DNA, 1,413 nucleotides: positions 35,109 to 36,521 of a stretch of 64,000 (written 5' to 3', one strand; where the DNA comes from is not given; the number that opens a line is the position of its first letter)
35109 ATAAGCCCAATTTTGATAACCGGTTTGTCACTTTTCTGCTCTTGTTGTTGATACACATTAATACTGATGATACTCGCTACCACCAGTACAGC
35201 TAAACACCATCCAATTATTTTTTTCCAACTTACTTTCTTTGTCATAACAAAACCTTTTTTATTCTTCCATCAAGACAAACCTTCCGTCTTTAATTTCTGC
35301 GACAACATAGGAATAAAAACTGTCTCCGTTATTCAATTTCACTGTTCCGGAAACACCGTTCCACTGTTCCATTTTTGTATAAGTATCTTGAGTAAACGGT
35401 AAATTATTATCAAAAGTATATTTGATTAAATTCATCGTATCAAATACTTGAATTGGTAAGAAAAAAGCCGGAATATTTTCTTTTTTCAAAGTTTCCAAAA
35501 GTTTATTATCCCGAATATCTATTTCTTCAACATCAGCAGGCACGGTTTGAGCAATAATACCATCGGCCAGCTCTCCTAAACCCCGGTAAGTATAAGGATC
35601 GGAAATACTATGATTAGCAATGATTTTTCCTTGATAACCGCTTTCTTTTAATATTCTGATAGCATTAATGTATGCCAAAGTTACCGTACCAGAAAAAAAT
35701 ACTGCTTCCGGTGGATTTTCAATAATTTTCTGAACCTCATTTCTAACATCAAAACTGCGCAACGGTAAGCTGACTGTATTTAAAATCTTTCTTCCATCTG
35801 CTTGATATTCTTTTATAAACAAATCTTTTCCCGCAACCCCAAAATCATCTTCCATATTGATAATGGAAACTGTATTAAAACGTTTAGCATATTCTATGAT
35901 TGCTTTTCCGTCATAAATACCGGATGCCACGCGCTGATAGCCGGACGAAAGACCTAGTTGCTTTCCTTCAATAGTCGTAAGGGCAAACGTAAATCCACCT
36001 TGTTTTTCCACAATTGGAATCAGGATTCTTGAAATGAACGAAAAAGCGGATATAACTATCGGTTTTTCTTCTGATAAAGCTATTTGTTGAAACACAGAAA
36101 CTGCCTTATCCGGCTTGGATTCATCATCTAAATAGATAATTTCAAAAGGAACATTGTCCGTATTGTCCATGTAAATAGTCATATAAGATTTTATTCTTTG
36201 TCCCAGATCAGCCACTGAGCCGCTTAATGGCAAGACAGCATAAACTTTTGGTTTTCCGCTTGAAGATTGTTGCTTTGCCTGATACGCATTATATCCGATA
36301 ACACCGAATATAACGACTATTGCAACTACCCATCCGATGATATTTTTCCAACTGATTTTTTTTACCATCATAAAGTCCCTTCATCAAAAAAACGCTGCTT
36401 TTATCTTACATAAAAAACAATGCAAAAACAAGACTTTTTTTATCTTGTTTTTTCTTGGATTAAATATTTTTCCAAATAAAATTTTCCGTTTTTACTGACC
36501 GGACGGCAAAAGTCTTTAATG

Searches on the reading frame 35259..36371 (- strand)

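Call 30: search_protein_families(library=pfam, proteins=[window:35259-36371:-], max_evalue=0.0001)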
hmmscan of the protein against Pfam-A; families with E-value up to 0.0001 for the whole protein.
window:35259-36371:- (370 aa): 1 family
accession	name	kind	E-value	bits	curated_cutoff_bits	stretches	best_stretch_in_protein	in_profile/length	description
PF13458.12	Peripla_BP_6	-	2.1e-13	51.1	31.7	1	45-274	6-245/343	Periplasmic binding protein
